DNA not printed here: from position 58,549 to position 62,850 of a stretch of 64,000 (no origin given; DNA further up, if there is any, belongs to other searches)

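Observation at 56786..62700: Two-gene candidate defence system: CHAT protease directly followed by a 1333-aa STAND NTPase with a possible nuclease-like N-terminus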

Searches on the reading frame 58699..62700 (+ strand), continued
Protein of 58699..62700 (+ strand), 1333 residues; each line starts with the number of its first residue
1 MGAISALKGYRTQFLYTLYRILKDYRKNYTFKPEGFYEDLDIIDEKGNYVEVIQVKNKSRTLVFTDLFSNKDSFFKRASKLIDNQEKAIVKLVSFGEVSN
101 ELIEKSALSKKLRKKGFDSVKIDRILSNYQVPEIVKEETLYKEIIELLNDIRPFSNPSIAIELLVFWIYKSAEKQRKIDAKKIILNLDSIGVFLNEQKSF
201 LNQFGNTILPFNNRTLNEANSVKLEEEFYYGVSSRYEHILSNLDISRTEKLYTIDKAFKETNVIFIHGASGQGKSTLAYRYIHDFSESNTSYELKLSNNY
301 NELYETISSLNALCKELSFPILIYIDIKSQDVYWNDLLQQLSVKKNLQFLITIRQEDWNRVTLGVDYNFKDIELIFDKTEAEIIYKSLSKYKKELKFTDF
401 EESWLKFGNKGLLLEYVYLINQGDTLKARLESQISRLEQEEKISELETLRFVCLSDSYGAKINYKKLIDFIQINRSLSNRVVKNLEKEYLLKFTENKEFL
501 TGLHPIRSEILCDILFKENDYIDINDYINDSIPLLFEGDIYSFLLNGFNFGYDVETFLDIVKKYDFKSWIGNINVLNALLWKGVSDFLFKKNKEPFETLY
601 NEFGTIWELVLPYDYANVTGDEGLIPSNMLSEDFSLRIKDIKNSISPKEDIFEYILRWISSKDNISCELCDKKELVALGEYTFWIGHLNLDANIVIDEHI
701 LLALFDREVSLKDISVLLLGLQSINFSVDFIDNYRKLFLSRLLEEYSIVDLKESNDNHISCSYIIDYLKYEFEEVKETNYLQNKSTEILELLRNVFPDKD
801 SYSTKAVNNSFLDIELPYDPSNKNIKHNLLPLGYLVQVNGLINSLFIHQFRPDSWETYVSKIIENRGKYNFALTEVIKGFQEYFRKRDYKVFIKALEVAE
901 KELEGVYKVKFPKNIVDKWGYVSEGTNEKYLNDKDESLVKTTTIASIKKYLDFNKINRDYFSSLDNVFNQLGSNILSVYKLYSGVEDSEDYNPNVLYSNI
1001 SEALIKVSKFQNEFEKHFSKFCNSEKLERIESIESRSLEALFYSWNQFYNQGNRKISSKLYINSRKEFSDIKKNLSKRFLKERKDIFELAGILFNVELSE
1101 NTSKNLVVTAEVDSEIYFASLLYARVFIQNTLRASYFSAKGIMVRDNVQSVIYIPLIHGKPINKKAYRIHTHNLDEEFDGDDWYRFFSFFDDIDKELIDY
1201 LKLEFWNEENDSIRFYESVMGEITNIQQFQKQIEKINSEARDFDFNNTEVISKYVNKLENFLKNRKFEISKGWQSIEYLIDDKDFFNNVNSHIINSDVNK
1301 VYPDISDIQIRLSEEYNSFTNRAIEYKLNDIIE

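Call 30: find_related_loci(query=A2, collection=metagenome_contigs, flank=7000)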
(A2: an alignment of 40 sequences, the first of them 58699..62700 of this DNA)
Query A2 (1333 aa) in metagenome_contigs; peptide patterns used: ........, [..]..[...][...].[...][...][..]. (x = any residue, [..] = any of these).
600 stretches matched a pattern (row limit reached: there are more); 174 encode a relative of the query (tblastn E <= 1e-3); the best 80 are kept; 80 distinct loci.
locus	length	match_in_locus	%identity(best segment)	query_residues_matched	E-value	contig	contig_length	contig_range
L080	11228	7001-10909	46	1-1305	0e+0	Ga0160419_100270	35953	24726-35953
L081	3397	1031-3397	49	1-789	0e+0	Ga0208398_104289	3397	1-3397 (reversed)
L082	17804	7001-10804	37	2-1260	0e+0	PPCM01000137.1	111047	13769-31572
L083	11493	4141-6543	45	1-793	0e+0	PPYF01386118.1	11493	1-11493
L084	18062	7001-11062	38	1-1332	0e+0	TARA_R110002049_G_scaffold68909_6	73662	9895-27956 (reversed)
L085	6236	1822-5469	35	1-1208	0e+0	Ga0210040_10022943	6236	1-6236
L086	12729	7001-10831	33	1-1258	0e+0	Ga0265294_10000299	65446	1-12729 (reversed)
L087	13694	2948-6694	34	2-1246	0e+0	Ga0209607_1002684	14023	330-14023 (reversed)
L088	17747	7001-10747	34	2-1246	0e+0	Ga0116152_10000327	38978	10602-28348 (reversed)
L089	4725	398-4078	33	1-1209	0e+0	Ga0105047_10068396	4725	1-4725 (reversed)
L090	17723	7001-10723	33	1-1229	0e+0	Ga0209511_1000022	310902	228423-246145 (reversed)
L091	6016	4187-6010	50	1-607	0e+0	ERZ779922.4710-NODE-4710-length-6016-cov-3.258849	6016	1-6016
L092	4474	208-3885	33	1-1209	0e+0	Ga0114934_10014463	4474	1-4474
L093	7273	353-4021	34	1-1208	0e+0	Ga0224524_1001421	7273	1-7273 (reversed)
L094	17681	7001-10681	34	1-1209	2e-179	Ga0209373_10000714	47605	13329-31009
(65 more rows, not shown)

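Call 37: find_encoding_contigs(protein=P0005, flank=6000, max_places=2)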
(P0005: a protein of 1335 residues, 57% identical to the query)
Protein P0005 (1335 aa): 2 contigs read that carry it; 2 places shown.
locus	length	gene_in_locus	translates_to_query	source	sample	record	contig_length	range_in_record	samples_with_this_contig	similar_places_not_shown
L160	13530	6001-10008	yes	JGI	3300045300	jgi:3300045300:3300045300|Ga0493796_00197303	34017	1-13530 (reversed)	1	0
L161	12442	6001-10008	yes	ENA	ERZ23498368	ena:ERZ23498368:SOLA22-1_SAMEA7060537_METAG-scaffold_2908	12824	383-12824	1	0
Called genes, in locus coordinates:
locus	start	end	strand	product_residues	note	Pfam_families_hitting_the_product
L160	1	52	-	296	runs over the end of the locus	PF01479:S4, PF00849:PseudoU_synth_2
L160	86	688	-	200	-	PF13532:2OG-FeII_Oxy_2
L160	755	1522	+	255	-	PF01381:HTH_3, PF12844:HTH_19, PF13560:HTH_31 (weak), PF00717:Peptidase_S24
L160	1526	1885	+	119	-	-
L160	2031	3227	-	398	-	PF21959:DUF6923 (faint), PF08450:SGL (faint), PF24684:Vgb_lyase (weak), PF01436:NHL (faint), PF18962:Por_Secre_tail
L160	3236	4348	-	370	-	PF12833:HTH_18, PF00165:HTH_AraC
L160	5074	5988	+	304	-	-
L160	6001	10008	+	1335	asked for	PF03193:RsgA_GTPase (faint), PF20720:nSTAND3 (weak), PF25199:nSTAND_NTPase5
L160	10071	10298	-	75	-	-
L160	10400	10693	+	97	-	-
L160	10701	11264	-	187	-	PF00589:Phage_integrase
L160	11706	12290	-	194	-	PF04191:PEMT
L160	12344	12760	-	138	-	PF01475:FUR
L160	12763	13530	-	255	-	?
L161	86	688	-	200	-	PF13532:2OG-FeII_Oxy_2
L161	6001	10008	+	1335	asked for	PF03193:RsgA_GTPase (faint), PF20720:nSTAND3 (weak), PF25199:nSTAND_NTPase5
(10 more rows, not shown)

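Call 51: find_encoding_contigs(protein=P0006, flank=6000, max_places=1)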
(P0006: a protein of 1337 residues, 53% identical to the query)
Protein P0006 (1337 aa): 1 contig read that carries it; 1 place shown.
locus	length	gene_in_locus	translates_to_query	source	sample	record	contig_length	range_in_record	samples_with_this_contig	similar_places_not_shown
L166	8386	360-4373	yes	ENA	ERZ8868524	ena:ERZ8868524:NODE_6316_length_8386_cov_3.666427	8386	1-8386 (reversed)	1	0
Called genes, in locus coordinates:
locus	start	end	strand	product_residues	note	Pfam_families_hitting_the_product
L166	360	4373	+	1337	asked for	PF25199:nSTAND_NTPase5 (weak)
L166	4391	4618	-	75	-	-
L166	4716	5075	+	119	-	-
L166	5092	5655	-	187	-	PF00589:Phage_integrase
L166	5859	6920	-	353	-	PF00078:RVT_1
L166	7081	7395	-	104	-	-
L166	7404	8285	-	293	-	PF24390:PRTase-CE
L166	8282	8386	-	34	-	?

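Call 69: find_encoding_contigs(protein=P0013, flank=7000, max_places=1)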
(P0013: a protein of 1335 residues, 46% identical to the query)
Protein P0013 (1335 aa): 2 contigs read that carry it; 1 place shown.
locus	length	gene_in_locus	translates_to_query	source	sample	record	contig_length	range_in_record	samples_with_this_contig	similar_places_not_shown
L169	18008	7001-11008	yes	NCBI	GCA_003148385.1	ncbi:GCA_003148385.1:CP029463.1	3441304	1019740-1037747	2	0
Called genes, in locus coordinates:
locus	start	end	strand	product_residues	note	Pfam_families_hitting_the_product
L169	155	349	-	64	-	PF01783:Ribosomal_L32p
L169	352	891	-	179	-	PF02620:YceD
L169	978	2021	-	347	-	PF04166:PdxA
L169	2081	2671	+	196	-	PF00677:Lum_binding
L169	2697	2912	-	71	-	-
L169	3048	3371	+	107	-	-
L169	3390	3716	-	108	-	-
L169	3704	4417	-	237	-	PF00515:TPR_1 (faint), PF13181:TPR_8 (faint), PF07719:TPR_2 (faint)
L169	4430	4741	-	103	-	-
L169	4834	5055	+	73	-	PF13744:HTH_37 (weak), PF13560:HTH_31, PF12844:HTH_19, PF01381:HTH_3, PF13443:HTH_26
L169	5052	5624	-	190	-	-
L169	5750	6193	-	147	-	PF04002:RadC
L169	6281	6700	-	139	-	-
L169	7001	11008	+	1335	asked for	PF25199:nSTAND_NTPase5 (weak)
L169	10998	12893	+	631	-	PF12770:CHAT (faint)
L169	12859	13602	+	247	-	PF03496:ADPrib_exo_Tox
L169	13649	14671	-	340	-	PF12987:DUF3871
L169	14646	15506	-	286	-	PF13479:AAA_24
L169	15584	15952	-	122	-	-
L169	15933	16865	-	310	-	-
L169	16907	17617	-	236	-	-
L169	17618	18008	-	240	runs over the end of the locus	-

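Call 70: find_encoding_contigs(protein=P0086, flank=7000, max_places=1)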
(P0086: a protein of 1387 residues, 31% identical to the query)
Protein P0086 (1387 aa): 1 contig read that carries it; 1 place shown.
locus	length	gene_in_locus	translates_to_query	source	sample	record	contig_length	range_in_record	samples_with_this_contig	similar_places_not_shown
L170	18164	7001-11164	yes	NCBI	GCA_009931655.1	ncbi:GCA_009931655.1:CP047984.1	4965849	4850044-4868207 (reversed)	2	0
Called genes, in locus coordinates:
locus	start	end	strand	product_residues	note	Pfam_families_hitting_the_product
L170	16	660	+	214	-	PF04297:UPF0122 (faint), PF12728:HTH_17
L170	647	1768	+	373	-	PF13102:Phage_int_SAM_5, PF00589:Phage_integrase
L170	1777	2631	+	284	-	-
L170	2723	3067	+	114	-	PF12728:HTH_17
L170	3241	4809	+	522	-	-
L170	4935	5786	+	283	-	PF19898:DUF6371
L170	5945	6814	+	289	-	PF12161:HsdM_N, PF02384:N6_Mtase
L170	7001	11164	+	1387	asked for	-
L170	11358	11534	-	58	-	-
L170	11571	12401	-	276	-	-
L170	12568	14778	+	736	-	PF04851:ResIII, PF18766:SWI2_SNF2, PF22679:T1R_D3-like, PF11867:T1RH-like_C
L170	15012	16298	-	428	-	PF13289:SIR2_2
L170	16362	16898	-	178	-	-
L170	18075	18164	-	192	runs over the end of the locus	PF00239:Resolvase, PF02796:HTH_7 (weak)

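Call 73: find_homologous_proteins(query=L169:10998-12893:+)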
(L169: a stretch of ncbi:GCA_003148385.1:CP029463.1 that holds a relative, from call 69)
Query L169:10998-12893:+ (631 aa): 468 proteins with E <= 0.001 among 6216 candidates; the best 120 are listed.
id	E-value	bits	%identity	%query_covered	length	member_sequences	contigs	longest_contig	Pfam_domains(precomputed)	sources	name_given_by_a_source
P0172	1.7e-286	970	68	99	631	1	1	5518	PF12770.13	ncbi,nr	ncbi:hypothetical protein KUL118_67450 [Tenacibaculum sp. KUL118]|nr:hypothetical protein KUL118_674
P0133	2.8e-207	708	52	98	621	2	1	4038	PF12770.13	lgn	-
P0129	4.8e-207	708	52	98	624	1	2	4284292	PF12770.13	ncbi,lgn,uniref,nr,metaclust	ncbi:hypothetical protein [Flavobacterium reichenbachii]|uniref:CHAT domain-containing protein n=1 T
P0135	2.4e-206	705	52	99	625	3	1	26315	PF12770.13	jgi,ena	-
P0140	4.1e-206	704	52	99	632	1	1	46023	PF12770.13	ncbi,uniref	ncbi:hypothetical protein [Flavobacterium sp. LB1P71]|uniref:hypothetical protein n=1 Tax=Flavobacte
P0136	7.5e-206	704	52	97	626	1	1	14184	-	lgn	-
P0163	3.7e-204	698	51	98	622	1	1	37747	PF12770.13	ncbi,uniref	ncbi:hypothetical protein [Flavobacterium sp. XS2P39]|uniref:hypothetical protein n=1 Tax=Flavobacte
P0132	1.9e-203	696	52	98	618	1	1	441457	-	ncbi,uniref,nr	ncbi:hypothetical protein GCM10011531_14940 [Aquaticitalea lipolytica]|uniref:CHAT domain-containing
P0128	1.9e-202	692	51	97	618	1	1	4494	PF12770.13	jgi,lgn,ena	-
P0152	4.6e-199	681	51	99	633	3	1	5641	PF12770.13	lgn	-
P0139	1.7e-198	679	50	98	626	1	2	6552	PF12770.13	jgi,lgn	-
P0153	2.4e-198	679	52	98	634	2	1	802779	PF12770.13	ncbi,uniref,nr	ncbi:hypothetical protein [Flavobacterium terrae]|uniref:CHAT domain-containing protein n=1 Tax=Flav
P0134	5.0e-198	678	49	98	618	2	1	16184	-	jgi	jgi:hypothetical protein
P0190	6.1e-198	677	51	98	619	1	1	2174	PF12770.13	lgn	-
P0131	7.7e-196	670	50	97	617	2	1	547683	-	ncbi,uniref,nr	ncbi:hypothetical protein KO494_02935 [Lacinutrix sp. C3R15]|uniref:hypothetical protein n=1 Tax=Fla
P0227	3.9e-166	572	45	99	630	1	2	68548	PF12770.13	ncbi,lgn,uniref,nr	ncbi:CHAT domain-containing protein [Hymenobacter artigasi]|uniref:CHAT domain-containing protein n=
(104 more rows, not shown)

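Call 75: find_encoding_contigs(protein=P0011, flank=7000, max_places=1)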
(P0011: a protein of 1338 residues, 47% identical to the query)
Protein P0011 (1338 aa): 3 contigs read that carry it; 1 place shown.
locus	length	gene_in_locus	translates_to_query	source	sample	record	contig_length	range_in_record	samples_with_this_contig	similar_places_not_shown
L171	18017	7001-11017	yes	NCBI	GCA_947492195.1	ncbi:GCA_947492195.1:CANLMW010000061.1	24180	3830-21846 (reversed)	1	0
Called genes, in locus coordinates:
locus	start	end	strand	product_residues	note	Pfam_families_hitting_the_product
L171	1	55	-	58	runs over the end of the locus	-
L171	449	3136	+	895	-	PF13086:AAA_11, PF13245:AAA_19, PF13604:AAA_30 (weak), PF01443:Viral_helicase1 (faint), PF13086:AAA_11, PF13087:AAA_12, PF13538:UvrD_C_2 (weak)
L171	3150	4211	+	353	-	-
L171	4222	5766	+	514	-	PF13091:PLDc_2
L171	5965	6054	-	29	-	-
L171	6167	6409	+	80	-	PF25787:HTH_SB (weak), PF00196:GerE (weak), PF13384:HTH_23 (faint)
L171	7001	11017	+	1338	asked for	-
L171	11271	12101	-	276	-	PF13276:HTH_21, PF00665:rve, PF13683:rve_3, PF13333:rve_2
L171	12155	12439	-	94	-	PF01527:HTH_Tnp_1, PF13518:HTH_28 (faint)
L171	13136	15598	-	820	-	-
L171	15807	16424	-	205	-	PF18735:HEPN_RiboL-PSP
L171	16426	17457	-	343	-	PF03235:GmrSD_N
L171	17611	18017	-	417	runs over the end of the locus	PF00078:RVT_1, PF08388:GIIM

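Call 76: find_encoding_contigs(protein=P0008, flank=7000, max_places=1)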
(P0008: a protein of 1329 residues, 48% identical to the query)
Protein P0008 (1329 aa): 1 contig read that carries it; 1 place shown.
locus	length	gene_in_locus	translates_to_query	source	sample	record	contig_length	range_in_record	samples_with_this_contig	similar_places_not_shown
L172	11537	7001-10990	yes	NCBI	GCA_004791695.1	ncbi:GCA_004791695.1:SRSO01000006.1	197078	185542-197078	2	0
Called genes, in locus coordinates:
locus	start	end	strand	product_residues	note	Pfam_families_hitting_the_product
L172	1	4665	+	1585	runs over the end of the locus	-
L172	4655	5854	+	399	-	PF01048:PNP_UDP_1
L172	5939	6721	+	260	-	-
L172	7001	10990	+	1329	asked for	PF20720:nSTAND3 (weak), PF25199:nSTAND_NTPase5 (weak)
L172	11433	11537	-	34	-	?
